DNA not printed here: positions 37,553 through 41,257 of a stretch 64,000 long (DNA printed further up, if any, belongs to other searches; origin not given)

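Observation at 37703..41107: Hybrid-two-component-style periplasmic sensor wired to a PP2C phosphatase instead of a histidine kinase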

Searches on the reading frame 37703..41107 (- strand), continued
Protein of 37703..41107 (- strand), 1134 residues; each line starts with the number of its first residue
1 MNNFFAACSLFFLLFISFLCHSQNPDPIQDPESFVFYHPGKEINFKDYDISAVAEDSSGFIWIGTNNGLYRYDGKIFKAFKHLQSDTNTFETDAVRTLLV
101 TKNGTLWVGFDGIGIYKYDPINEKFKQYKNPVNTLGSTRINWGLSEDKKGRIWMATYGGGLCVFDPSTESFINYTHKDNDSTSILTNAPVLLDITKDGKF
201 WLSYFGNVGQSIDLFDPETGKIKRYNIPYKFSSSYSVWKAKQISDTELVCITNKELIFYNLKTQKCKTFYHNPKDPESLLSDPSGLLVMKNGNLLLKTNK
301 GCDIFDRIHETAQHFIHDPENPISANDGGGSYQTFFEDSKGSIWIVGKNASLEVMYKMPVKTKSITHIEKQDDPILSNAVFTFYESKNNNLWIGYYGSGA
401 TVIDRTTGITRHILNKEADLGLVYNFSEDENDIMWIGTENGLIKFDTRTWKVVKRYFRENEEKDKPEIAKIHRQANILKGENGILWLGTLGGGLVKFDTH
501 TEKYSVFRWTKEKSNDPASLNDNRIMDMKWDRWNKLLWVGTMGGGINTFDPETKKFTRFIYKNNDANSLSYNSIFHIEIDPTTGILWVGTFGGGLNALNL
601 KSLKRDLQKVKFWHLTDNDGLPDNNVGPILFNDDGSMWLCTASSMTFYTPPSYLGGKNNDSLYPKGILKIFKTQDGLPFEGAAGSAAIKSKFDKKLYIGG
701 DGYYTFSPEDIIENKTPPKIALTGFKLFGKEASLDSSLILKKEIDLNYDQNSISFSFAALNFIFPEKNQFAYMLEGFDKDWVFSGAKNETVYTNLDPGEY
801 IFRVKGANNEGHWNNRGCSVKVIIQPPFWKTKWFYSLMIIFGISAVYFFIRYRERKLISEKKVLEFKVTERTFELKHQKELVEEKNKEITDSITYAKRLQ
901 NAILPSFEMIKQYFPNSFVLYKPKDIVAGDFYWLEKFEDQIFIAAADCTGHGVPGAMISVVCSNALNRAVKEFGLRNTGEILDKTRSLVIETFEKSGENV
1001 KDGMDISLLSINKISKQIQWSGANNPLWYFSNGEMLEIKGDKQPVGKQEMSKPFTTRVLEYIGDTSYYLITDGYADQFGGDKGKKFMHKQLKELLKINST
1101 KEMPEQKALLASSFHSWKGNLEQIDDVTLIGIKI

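Call 9: find_homologous_proteins(query=window:37703-41107:-, max_evalue=1e-10)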
Query window:37703-41107:- (1134 aa): 6348 proteins with E <= 1e-10 among 8000 candidates; the best 120 are listed.
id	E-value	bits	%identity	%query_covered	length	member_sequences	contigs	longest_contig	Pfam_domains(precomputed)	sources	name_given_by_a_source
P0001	0.0e+0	2653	100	100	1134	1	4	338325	PF07495.20,PF23748.2,PF07494.18,PF07228.18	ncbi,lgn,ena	-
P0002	0.0e+0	1903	71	99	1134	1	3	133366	PF07495.20,PF07494.18,PF07228.18,PF08450.19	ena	-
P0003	1.0e-242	827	38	98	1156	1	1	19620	PF07495.20,PF07494.18,PF07228.18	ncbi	-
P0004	5.9e-217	741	33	97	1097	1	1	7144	PF07495.20,PF23775.2,PF23748.2,PF07494.18,PF07228.18,PF08450.19,PF23098.2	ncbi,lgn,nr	ncbi:MAG: SpoIIE family protein phosphatase [Bacteroidia bacterium]|nr:SpoIIE family protein phospha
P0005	1.0e-206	707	34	97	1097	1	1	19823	PF07495.20,PF23775.2,PF23748.2,PF07494.18,PF07228.18,PF08450.19,PF23098.2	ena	-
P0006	8.5e-203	694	27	77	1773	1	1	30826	PF07495.20,PF23748.2,PF07494.18,PF23754.2,PF08450.19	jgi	jgi:ligand-binding sensor domain-containing protein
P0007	8.6e-193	661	33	99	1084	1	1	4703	PF07495.20,PF23748.2,PF07494.18,PF07228.18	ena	-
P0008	7.6e-189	648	33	99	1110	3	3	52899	PF07495.20,PF23748.2,PF07494.18,PF07228.18,PF08450.19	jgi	jgi:ligand-binding sensor domain-containing protein/serine phosphatase RsbU (regulator of sigma subu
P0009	8.1e-189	648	32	96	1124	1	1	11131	PF07495.20,PF23748.2,PF07494.18,PF07228.18,PF08450.19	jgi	jgi:ligand-binding sensor domain-containing protein/serine phosphatase RsbU (regulator of sigma subu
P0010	2.8e-188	646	32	96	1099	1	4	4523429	PF07495.20,PF23775.2,PF23748.2,PF07494.18,PF07228.18,PF08450.19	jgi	jgi:ligand-binding sensor domain-containing protein/serine phosphatase RsbU (regulator of sigma subu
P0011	1.2e-186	641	33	99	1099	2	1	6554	PF07495.20,PF23748.2,PF07494.18,PF07228.18,PF08450.19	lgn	-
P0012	5.3e-185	635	33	96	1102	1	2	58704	PF07495.20,PF23748.2,PF07494.18,PF07228.18,PF08450.19,PF23098.2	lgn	-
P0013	6.6e-184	632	33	100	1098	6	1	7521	PF07495.20,PF23748.2,PF07494.18,PF13570.14,PF07228.18,PF08450.19,PF23098.2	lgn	-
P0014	8.1e-184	631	35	99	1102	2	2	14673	PF07495.20,PF23748.2,PF07494.18,PF07228.18,PF08450.19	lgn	-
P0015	9.9e-184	631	33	97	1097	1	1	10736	PF07495.20,PF23748.2,PF07494.18,PF16819.12,PF07228.18,PF08450.19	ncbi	ncbi:MAG: hypothetical protein Fur0041_15660 [Bacteroidia bacterium]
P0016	2.6e-183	630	33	92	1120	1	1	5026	PF07495.20,PF23775.2,PF23748.2,PF07494.18,PF13570.14,PF07228.18,PF08450.19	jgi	jgi:ligand-binding sensor domain-containing protein/serine phosphatase RsbU (regulator of sigma subu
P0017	9.2e-181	621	33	96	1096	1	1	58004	PF07495.20,PF23748.2,PF07494.18,PF16819.12,PF07228.18,PF08450.19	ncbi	ncbi:MAG: two-component regulator propeller domain-containing protein [Bacteroidota bacterium]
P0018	7.7e-179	615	33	99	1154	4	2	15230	PF07495.20,PF23748.2,PF07494.18,PF07228.18,PF08450.19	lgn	-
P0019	8.7e-179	615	31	99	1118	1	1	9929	PF07495.20,PF23748.2,PF07494.18,PF24807.2,PF07228.18,PF08450.19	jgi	-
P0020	2.5e-177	610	32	97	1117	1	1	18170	PF07495.20,PF23748.2,PF07494.18,PF07228.18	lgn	-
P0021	6.0e-177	609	33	97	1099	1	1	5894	PF07495.20,PF23748.2,PF07494.18,PF07228.18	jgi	jgi:ligand-binding sensor domain-containing protein/serine phosphatase RsbU (regulator of sigma subu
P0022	9.7e-176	605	31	99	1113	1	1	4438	PF07495.20,PF23748.2,PF07494.18,PF14870.13,PF07228.18,PF08450.19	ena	-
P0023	2.9e-175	603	32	98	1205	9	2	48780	PF07495.20,PF23748.2,PF07494.18,PF07228.18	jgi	jgi:ligand-binding sensor domain-containing protein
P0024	4.3e-175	603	32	97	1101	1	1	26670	PF07495.20,PF23748.2,PF07494.18,PF07228.18,PF08450.19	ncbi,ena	-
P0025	5.6e-175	602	31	99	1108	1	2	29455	PF07495.20,PF23748.2,PF07494.18,PF07228.18,PF08450.19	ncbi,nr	ncbi:MAG: SpoIIE family protein phosphatase [Bacteroidales bacterium]|nr:SpoIIE family protein phosp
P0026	7.4e-175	602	31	99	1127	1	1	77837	PF07495.20,PF23748.2,PF07494.18,PF07228.18,PF08450.19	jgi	jgi:ligand-binding sensor domain-containing protein/serine phosphatase RsbU (regulator of sigma subu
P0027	1.5e-173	598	31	97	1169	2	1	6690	PF07495.20,PF23748.2,PF07494.18,PF07228.18,PF08450.19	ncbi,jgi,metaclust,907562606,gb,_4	metaclust:\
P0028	1.8e-173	597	33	95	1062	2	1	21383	PF07495.20,PF23748.2,PF07494.18,PF07228.18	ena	-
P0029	1.0e-171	591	34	95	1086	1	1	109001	PF07495.20,PF07494.18,PF07228.18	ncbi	-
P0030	1.9e-171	591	33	97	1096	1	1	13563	PF07495.20,PF23775.2,PF23748.2,PF07494.18,PF07228.18,PF08450.19,PF23098.2,PF16755.12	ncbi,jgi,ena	jgi:ligand-binding sensor domain-containing protein/serine phosphatase RsbU (regulator of sigma subu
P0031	3.9e-171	589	31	99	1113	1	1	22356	PF07495.20,PF23748.2,PF07494.18,PF07228.18,PF08450.19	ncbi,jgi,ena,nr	ncbi:MAG: hypothetical protein B6I20_04730 [Bacteroidetes bacterium 4572_117]|nr:MAG: hypothetical p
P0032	1.8e-170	587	32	96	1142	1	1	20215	PF07495.20,PF23748.2,PF07494.18,PF23381.2,PF07228.18,PF08450.19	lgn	-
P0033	2.0e-170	587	31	97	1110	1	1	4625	PF07495.20,PF23748.2,PF07494.18,PF07228.18,PF08450.19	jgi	jgi:ligand-binding sensor domain-containing protein/serine phosphatase RsbU (regulator of sigma subu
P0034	7.3e-170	585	31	98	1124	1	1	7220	PF07495.20,PF23775.2,PF23748.2,PF07494.18,PF23743.2,PF23756.2,PF07228.18,PF08450.19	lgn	-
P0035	2.2e-169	584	31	99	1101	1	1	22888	PF07495.20,PF07494.18,PF07228.18,PF08450.19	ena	-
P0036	4.4e-169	583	33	100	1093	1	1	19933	PF07495.20,PF23748.2,PF07494.18,PF24807.2,PF21544.4,PF07228.18,PF08450.19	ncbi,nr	ncbi:MAG: SpoIIE family protein phosphatase [Bacteroidetes bacterium]|nr:SpoIIE family protein phosp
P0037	4.0e-168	580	32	97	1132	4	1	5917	PF07495.20,PF23748.2,PF07494.18,PF07228.18,PF08450.19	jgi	-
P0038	4.4e-167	576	33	99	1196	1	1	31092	PF07495.20,PF23748.2,PF07494.18,PF07228.18,PF08450.19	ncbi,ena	-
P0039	4.5e-167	576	33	93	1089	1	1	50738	PF07495.20,PF23748.2,PF07494.18,PF07228.18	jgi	jgi:ligand-binding sensor domain-containing protein/serine phosphatase RsbU (regulator of sigma subu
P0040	8.3e-167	575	34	91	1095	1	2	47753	PF07495.20,PF23748.2,PF07494.18,PF07228.18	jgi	jgi:ligand-binding sensor domain-containing protein/serine phosphatase RsbU (regulator of sigma subu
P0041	9.3e-167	575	32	97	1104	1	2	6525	PF07495.20,PF23775.2,PF23748.2,PF07494.18,PF21544.4,PF07228.18,PF08450.19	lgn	-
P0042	4.2e-166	573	31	93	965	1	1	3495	PF07495.20,PF23748.2,PF07494.18,PF07228.18,PF08450.19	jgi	jgi:ligand-binding sensor domain-containing protein/serine phosphatase RsbU (regulator of sigma subu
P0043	1.6e-165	571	38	71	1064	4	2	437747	PF07495.20,PF23748.2,PF07494.18,PF07228.18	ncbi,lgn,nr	ncbi:MAG: SpoIIE family protein phosphatase [Flavobacteriales bacterium]|nr:SpoIIE family protein ph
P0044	8.2e-165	569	33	98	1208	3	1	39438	PF07495.20,PF07494.18,PF07228.18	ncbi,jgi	jgi:ligand-binding sensor domain-containing protein/serine phosphatase RsbU (regulator of sigma subu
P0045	1.1e-164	568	32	99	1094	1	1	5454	PF07495.20,PF23748.2,PF07494.18,PF13570.14,PF07228.18,PF08450.19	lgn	-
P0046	3.7e-164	566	32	97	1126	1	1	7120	PF07495.20,PF23748.2,PF07494.18,PF07228.18,PF08450.19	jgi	jgi:ligand-binding sensor domain-containing protein/serine phosphatase RsbU (regulator of sigma subu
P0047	9.0e-164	565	32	93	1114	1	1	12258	PF07495.20,PF23748.2,PF07494.18,PF24807.2,PF24796.2,PF23756.2,PF07228.18,PF08450.19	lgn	-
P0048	2.8e-163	563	32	97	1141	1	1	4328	PF07495.20,PF23775.2,PF23748.2,PF07494.18,PF07228.18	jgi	jgi:ligand-binding sensor domain-containing protein/serine phosphatase RsbU (regulator of sigma subu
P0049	3.6e-163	563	30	99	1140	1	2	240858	PF07495.20,PF23748.2,PF07494.18,PF07228.18,PF08450.19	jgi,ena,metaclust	metaclust:\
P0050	1.7e-162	561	33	99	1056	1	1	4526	PF07495.20,PF23748.2,PF07494.18,PF07228.18,PF08450.19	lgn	-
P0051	2.2e-162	560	31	96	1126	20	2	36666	PF07495.20,PF23748.2,PF07494.18,PF07228.18,PF08450.19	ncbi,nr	ncbi:MAG: Phosphoserine phosphatase RsbU [Bacteroidetes bacterium ADurb.Bin217]|nr:MAG: Phosphoserin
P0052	2.5e-162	560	33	97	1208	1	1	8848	PF07495.20,PF07494.18,PF07228.18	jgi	jgi:ligand-binding sensor domain-containing protein/serine phosphatase RsbU (regulator of sigma subu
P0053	2.9e-162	560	32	97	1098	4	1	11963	PF07495.20,PF23748.2,PF07494.18,PF07228.18,PF08450.19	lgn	-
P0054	7.7e-162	559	33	93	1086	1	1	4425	PF07495.20,PF23748.2,PF07494.18,PF24807.2,PF07228.18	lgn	-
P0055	8.0e-162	559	34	98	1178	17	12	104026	PF07495.20,PF07494.18,PF07228.18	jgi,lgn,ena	jgi:ligand-binding sensor domain-containing protein/serine phosphatase RsbU (regulator of sigma subu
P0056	8.0e-162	559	29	80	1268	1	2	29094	PF13426.14,PF07495.20,PF23748.2,PF07494.18,PF07228.18,PF08450.19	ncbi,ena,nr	ncbi:MAG: SpoIIE family protein phosphatase [Bacteroidales bacterium]|nr:SpoIIE family protein phosp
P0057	1.4e-161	558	31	96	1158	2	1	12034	PF07495.20,PF23748.2,PF07494.18,PF07228.18,PF08450.19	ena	-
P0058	1.0e-160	555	31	96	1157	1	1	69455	PF07495.20,PF23775.2,PF23748.2,PF07494.18,PF07228.18,PF08450.19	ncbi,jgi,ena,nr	ncbi:MAG TPA: two-component regulator propeller domain-containing protein [Cytophagales bacterium]|n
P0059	1.3e-160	555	32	97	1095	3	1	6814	PF07495.20,PF23748.2,PF07494.18,PF07228.18,PF08450.19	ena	-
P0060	1.4e-160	554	31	96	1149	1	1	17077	PF07495.20,PF23748.2,PF07494.18,PF07228.18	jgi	-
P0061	1.0e-159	552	34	92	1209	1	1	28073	PF07495.20,PF07494.18,PF07228.18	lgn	-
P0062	1.4e-159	551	33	96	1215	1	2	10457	PF07495.20,PF07494.18,PF07228.18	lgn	-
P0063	3.3e-159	550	33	99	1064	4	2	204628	PF07495.20,PF23748.2,PF07494.18,PF23381.2,PF13570.14,PF24807.2,PF07228.18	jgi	-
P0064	1.9e-158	547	30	96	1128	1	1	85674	PF07495.20,PF23748.2,PF07494.18,PF07228.18,PF23098.2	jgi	-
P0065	6.8e-158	546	34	98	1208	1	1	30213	PF07495.20,PF07494.18,PF07228.18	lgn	-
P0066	1.9e-157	544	30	100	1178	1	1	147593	PF07495.20,PF23748.2,PF07494.18,PF07228.18,PF08450.19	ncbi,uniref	ncbi:two-component regulator propeller domain-containing protein [Rapidithrix thailandica]|uniref:Tw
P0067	1.2e-156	542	32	77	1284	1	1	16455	PF13426.14,PF07495.20,PF23748.2,PF07494.18,PF14870.13,PF07228.18,PF08450.19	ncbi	-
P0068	2.1e-156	541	34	98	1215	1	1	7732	PF07495.20,PF23748.2,PF07494.18,PF07228.18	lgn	-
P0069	1.2e-155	538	30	97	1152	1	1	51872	PF07495.20,PF23748.2,PF07494.18,PF07228.18,PF08450.19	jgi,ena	-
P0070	2.5e-154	534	31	100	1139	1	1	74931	PF07495.20,PF23748.2,PF07494.18,PF24807.2,PF07228.18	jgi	-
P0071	2.5e-154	534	31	100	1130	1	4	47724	PF07495.20,PF23748.2,PF07494.18,PF07228.18,PF08450.19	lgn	-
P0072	4.7e-154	533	33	96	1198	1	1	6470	PF07495.20,PF07494.18,PF07228.18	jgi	-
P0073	8.6e-154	532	30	96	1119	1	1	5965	PF07495.20,PF23775.2,PF23748.2,PF07494.18,PF07228.18,PF08450.19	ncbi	-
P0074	1.2e-153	532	31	99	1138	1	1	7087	PF07495.20,PF23748.2,PF07494.18,PF16819.12,PF07228.18,PF08450.19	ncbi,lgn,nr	ncbi:MAG: hypothetical protein EAZ97_16055 [Bacteroidetes bacterium]|nr:MAG: hypothetical protein EA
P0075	1.2e-153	532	31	96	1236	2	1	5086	PF07495.20,PF23748.2,PF07494.18,PF07228.18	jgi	jgi:ligand-binding sensor domain-containing protein/serine phosphatase RsbU (regulator of sigma subu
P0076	1.4e-153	531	31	93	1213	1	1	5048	PF07495.20,PF07494.18,PF24684.2,PF07228.18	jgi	jgi:ligand-binding sensor domain-containing protein/serine phosphatase RsbU (regulator of sigma subu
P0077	2.7e-153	530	32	95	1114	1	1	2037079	PF07495.20,PF23748.2,PF07494.18,PF07228.18,PF08450.19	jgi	jgi:ligand-binding sensor domain-containing protein/serine phosphatase RsbU (regulator of sigma subu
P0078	9.9e-153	529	28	75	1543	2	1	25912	PF07495.20,PF23748.2,PF07494.18,PF02518.32,PF00512.32,PF00072.31,PF07228.18,PF08450.19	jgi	-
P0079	1.3e-152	528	33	96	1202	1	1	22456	PF07495.20,PF07494.18,PF07228.18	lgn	-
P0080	1.5e-152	528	32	98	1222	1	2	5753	PF07495.20,PF23748.2,PF07494.18,PF07228.18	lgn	-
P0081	2.0e-152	527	30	100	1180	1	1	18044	PF07495.20,PF23748.2,PF07494.18,PF07228.18,PF08450.19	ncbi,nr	ncbi:MAG: SpoIIE family protein phosphatase [Bacteroidota bacterium]|nr:SpoIIE family protein phosph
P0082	4.9e-152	526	49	35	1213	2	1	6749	PF07495.20,PF07494.18,PF24684.2,PF07228.18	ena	-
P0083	7.1e-151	522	33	96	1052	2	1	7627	PF07495.20,PF07494.18,PF07228.18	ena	-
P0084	8.9e-151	522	27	78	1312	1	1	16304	PF07495.20,PF23748.2,PF07494.18,PF13185.13,PF13492.13,PF07228.18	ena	-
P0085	1.2e-150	522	31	97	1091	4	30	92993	PF07495.20,PF23775.2,PF23748.2,PF07494.18,PF13570.14,PF24807.2,PF07228.18,PF08450.19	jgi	jgi:ligand-binding sensor domain-containing protein/serine phosphatase RsbU (regulator of sigma subu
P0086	1.2e-150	522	33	96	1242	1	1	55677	PF07495.20,PF23748.2,PF07494.18,PF24796.2,PF07228.18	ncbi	-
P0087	1.9e-149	518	32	96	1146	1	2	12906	PF07495.20,PF23748.2,PF07494.18,PF07228.18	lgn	-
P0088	2.6e-149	517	29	96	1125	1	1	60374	PF07495.20,PF23748.2,PF07494.18,PF16819.12,PF07228.18,PF08450.19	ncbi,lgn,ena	-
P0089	6.6e-149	516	31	96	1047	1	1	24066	PF07495.20,PF07494.18,PF07228.18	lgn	-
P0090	9.7e-149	515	33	96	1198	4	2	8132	PF07495.20,PF07494.18,PF07228.18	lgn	-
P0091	1.1e-148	515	30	99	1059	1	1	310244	PF07495.20,PF23748.2,PF07494.18,PF24807.2,PF07228.18,PF08450.19,PF23409.2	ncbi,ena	-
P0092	5.2e-148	513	31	93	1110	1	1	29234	PF07495.20,PF07494.18,PF07228.18,PF08450.19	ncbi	-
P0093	8.8e-148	512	31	98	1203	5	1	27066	PF07495.20,PF07494.18,PF24684.2,PF07228.18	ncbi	-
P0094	1.1e-147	512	27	79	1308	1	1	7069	PF07495.20,PF23748.2,PF07494.18,PF13185.13,PF13492.13,PF07228.18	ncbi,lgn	-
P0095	1.7e-147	511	25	77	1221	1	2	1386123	PF13426.14,PF07495.20,PF23748.2,PF07494.18,PF07228.18,PF08450.19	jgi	jgi:PAS domain S-box-containing protein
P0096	2.9e-147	510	32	85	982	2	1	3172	PF07495.20,PF23748.2,PF07494.18,PF07228.18,PF08450.19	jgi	-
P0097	4.7e-147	510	32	96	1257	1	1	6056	PF07495.20,PF07494.18,PF07228.18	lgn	-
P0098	3.6e-146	507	32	97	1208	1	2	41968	PF07495.20,PF23748.2,PF07494.18,PF24684.2,PF07228.18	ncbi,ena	-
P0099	5.1e-146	506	31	93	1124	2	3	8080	PF07495.20,PF23748.2,PF07494.18,PF07228.18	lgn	-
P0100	4.8e-145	503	31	99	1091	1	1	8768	PF07495.20,PF23775.2,PF23748.2,PF07494.18,PF13570.14,PF24807.2,PF07228.18,PF08450.19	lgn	-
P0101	5.0e-145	503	31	98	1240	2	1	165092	PF07495.20,PF23748.2,PF07494.18,PF07228.18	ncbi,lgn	ncbi:MAG: two-component regulator propeller domain-containing protein [Putridiphycobacter sp.]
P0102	6.2e-145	503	30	96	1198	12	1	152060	PF07495.20,PF07494.18,PF24684.2,PF07228.18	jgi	jgi:ligand-binding sensor domain-containing protein/serine phosphatase RsbU (regulator of sigma subu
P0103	4.2e-144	500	30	77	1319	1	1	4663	PF07495.20,PF23748.2,PF07494.18,PF13185.13,PF07228.18,PF08450.19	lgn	-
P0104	5.9e-144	499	31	99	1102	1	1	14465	PF07495.20,PF23748.2,PF07494.18,PF07228.18,PF08450.19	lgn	-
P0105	9.8e-144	499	-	-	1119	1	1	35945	PF07495.20,PF07494.18,PF07228.18,PF08450.19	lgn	-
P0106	2.9e-143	497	29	99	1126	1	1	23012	PF07495.20,PF23748.2,PF07494.18,PF07228.18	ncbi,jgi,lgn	jgi:ligand-binding sensor domain-containing protein/serine phosphatase RsbU (regulator of sigma subu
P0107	3.1e-143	497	31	96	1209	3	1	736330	PF07495.20,PF23748.2,PF07494.18,PF07228.18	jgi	-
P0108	3.6e-143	497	28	72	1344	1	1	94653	PF07495.20,PF23748.2,PF07494.18,PF13185.13,PF01590.33,PF13492.13,PF07228.18,PF08450.19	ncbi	-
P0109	5.2e-143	496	30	96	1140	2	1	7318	PF07495.20,PF23748.2,PF07494.18,PF07228.18,PF08450.19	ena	-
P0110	5.7e-143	496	31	96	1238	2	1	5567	PF07495.20,PF23748.2,PF07494.18,PF07228.18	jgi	jgi:ligand-binding sensor domain-containing protein/serine phosphatase RsbU (regulator of sigma subu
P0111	2.3e-142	494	31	98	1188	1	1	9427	PF07495.20,PF07494.18,PF07228.18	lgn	-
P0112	2.4e-142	494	29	99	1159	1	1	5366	PF07495.20,PF23748.2,PF07494.18,PF07228.18,PF08450.19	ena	-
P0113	3.4e-142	494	29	95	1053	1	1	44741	PF07495.20,PF23748.2,PF07494.18,PF07228.18,PF08450.19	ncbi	-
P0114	4.0e-142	493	31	96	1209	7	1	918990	PF07495.20,PF23748.2,PF07494.18,PF07228.18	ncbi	-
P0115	1.2e-141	492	28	81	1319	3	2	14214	PF08447.19,PF13426.14,PF07495.20,PF07494.18,PF08448.17,PF00989.32,PF07228.18,PF08450.19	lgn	-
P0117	1.4e-141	492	30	98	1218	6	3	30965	PF07495.20,PF07494.18,PF07228.18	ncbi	ncbi:MAG: two-component regulator propeller domain-containing protein [Bacteroidia bacterium]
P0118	2.9e-141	491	32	98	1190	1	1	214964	PF07495.20,PF07494.18,PF24805.2,PF07228.18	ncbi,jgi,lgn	-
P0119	3.6e-141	490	29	99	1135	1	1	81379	PF07495.20,PF23748.2,PF07494.18,PF07228.18,PF08450.19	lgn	-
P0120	5.0e-141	490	30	78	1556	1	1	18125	PF06293.21,PF07495.20,PF07714.24,PF00069.32,PF23748.2,PF07494.18,PF03109.23,PF17667.8,PF08450.19,PF01636.30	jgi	jgi:serine/threonine protein kinase/ligand-binding sensor domain-containing protein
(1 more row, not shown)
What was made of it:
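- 37703..41107 (-): Complete CDS (1134 aa plus stop) of the sensor phosphatase. An identical protein, P0001, is in public assemblies (call 9).
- Several sources name homologues 'serine phosphatase RsbU (regulator of sigma subunit)' (call 9). A homologous sensor module is fused to a Ser/Thr protein kinase in P0120 (call 9), so the same signal can drive kinase outputs.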
